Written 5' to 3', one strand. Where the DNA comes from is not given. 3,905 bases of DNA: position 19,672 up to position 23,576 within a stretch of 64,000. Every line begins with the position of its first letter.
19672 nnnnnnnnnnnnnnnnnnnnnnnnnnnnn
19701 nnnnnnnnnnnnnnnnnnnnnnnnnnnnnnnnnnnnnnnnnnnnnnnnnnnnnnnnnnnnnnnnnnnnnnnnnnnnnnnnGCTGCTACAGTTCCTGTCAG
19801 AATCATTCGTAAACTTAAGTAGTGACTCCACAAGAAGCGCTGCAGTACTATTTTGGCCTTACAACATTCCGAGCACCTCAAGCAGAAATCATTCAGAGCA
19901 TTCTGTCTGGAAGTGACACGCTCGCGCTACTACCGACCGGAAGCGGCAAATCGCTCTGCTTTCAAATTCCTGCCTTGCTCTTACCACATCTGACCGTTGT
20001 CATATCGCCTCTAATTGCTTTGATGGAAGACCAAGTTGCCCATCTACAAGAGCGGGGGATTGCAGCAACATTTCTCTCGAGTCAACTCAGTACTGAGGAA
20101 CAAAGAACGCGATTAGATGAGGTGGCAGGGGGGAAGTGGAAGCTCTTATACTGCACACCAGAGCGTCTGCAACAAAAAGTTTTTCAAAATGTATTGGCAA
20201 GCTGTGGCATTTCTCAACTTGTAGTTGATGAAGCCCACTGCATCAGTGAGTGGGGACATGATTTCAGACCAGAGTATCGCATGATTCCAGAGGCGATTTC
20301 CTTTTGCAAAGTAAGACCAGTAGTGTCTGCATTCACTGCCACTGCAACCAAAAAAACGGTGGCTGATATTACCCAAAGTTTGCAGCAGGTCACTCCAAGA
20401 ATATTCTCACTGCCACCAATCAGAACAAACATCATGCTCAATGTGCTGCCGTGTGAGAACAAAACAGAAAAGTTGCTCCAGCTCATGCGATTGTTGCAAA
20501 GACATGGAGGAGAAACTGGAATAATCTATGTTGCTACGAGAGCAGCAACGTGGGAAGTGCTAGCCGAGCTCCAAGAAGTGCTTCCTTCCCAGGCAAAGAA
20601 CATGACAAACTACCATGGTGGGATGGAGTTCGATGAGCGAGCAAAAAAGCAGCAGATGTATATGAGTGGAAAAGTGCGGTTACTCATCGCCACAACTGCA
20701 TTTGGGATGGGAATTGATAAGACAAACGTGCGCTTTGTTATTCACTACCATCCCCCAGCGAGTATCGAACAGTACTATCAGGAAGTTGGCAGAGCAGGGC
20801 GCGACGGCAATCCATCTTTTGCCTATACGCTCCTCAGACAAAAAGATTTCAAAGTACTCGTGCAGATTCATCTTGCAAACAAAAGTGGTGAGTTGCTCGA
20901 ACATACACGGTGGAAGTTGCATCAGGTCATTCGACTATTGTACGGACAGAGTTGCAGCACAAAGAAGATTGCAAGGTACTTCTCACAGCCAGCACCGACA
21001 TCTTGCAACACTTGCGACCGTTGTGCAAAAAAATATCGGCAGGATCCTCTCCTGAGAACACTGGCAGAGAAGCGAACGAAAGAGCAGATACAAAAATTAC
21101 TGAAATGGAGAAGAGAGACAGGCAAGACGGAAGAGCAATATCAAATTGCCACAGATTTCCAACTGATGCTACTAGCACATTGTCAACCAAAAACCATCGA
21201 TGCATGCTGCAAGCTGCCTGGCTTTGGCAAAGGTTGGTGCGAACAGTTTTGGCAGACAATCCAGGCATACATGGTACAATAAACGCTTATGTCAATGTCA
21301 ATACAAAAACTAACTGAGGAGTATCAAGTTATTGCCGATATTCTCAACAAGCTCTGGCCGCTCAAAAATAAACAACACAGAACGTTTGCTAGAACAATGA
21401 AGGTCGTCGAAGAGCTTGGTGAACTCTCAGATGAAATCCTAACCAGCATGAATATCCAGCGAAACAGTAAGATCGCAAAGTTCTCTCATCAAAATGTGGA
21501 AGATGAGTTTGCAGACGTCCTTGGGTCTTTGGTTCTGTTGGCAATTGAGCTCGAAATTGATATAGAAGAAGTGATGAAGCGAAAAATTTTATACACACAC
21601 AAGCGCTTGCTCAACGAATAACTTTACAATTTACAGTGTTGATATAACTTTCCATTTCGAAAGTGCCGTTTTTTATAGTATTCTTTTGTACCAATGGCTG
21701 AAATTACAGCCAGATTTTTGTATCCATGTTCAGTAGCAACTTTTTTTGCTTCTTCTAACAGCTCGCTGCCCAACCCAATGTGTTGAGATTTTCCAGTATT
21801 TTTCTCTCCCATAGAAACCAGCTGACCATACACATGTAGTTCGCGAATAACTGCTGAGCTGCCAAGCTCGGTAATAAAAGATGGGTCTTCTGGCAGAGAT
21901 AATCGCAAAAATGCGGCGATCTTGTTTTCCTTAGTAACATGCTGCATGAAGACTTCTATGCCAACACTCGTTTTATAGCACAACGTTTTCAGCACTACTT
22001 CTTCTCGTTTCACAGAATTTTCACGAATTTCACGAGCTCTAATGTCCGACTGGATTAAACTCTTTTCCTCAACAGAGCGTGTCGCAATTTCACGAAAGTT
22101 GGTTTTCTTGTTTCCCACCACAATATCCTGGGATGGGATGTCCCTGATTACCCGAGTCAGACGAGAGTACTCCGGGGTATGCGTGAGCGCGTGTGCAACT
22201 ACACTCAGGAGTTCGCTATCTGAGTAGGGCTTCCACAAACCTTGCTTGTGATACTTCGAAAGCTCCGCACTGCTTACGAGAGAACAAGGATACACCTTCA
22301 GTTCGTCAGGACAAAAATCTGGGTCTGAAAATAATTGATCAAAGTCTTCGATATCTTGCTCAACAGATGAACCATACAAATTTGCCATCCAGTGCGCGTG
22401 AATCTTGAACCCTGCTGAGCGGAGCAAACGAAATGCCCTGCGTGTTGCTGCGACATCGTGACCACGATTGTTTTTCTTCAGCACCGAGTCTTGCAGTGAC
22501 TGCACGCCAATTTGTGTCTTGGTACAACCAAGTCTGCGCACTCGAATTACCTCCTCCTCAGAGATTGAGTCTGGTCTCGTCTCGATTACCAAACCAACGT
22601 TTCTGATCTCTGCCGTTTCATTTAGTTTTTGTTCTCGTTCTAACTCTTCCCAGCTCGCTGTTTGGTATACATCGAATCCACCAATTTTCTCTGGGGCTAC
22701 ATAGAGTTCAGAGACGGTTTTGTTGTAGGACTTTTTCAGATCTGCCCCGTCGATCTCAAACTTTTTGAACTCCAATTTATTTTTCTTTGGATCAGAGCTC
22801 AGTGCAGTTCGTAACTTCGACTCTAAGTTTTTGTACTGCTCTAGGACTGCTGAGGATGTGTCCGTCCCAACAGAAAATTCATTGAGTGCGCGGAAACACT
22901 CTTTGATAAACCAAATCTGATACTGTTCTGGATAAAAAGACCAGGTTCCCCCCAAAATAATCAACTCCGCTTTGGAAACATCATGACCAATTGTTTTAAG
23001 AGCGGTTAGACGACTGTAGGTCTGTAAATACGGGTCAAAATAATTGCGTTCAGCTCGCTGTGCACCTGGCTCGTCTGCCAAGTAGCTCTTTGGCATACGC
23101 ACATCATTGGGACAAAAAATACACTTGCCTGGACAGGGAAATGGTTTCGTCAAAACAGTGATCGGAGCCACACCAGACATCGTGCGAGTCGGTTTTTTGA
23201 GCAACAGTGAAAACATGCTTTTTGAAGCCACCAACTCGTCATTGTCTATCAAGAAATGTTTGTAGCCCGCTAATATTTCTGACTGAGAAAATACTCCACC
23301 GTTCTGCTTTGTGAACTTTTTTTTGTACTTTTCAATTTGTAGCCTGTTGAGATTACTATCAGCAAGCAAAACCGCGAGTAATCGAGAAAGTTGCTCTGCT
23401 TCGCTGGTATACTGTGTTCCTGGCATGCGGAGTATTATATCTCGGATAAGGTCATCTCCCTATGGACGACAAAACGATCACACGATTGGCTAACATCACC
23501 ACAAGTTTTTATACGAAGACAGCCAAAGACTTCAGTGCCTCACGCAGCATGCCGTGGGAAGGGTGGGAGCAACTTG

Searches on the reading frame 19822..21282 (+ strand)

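Call 42: search_protein_families(library=ncbifam, proteins=[window:19822-21282:+], max_evalue=1e-10)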
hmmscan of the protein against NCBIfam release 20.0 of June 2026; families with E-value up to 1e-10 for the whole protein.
window:19822-21282:+ (486 aa): 14 families
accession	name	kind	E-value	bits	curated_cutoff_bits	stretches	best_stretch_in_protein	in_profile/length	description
TIGR01389.1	recQ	equivalog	8.8e-135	450.4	640.2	1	4-404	2-395/591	DNA helicase RecQ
TIGR00614.1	recQ_fam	subfamily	1.1e-110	370.6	219.8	1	6-442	2-438/470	RecQ family ATP-dependent DNA helicase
NF008279.0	PRK11057.1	equivalog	2.8e-101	339.8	1015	1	3-405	13-407/608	ATP-dependent DNA helicase RecQ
NF041063.1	DpdF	equivalog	2.9e-61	208.1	550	1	11-353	135-497/813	protein DpdF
NF008394.0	PRK11192.1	equivalog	1.2e-24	86.9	507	1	106-350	126-363/441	ATP-dependent RNA helicase SrmB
NF008744.0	PRK11776.1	equivalog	8.7e-23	80.6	524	1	13-352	24-360/460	ATP-dependent RNA helicase DbpA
NF053631.1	RNA_helic_CshA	equivalog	5.8e-20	71.6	646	1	19-355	25-358/434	degradosome RNA helicase CshA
TIGR04121.1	DEXH_lig_assoc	equivalog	1e-16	59.9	850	1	17-332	15-351/804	ligase-associated DNA damage response DEXH box helicase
NF053711.1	RNA_heli_RhlE1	exception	7.6e-16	57.9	750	1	108-349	127-359/434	RNA helicase RhlE1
NF008642.0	PRK11634.1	equivalog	1.8e-15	56.4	989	1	20-350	33-361/628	DEAD/DEAH family ATP-dependent RNA helicase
NF010338.0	PRK13767.1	equivalog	6.4e-15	54.5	849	1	220-327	277-384/877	ATP-dependent helicase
NF053636.1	DDHlcsCsdAPsy1082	equivalog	2e-13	49.7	890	0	112-342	132-351/512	DEAD/DEAH box helicase CsdA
TIGR03817.1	DECH_helic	hypoth_equivalog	4.1e-12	45.2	874.1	0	245-340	290-385/742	helicase/secretion neighborhood putative DEAH-box helicase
NF002340.1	PRK01297.1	equivalog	4.2e-11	42.3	564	0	107-346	129-361/372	ATP-dependent RNA helicase RhlB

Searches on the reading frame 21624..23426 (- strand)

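Call 42: search_protein_families(library=ncbifam, proteins=[window:21624-23426:-], max_evalue=1e-10)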
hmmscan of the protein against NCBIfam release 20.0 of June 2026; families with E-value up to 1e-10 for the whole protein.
window:21624-23426:- (600 aa): 2 families
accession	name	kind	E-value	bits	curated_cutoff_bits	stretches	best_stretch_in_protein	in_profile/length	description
TIGR01211.1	ELP3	subfamily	1.9e-143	478.7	350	1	22-595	8-517/522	tRNA uridine(34) 5-carboxymethylaminomethyl modification radical SAM/GNAT enzyme Elp3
TIGR01212.1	TIGR01212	equivalog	6e-16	58.4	180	1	276-443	109-277/302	tRNA modification radical SAM protein MnmL/YtqA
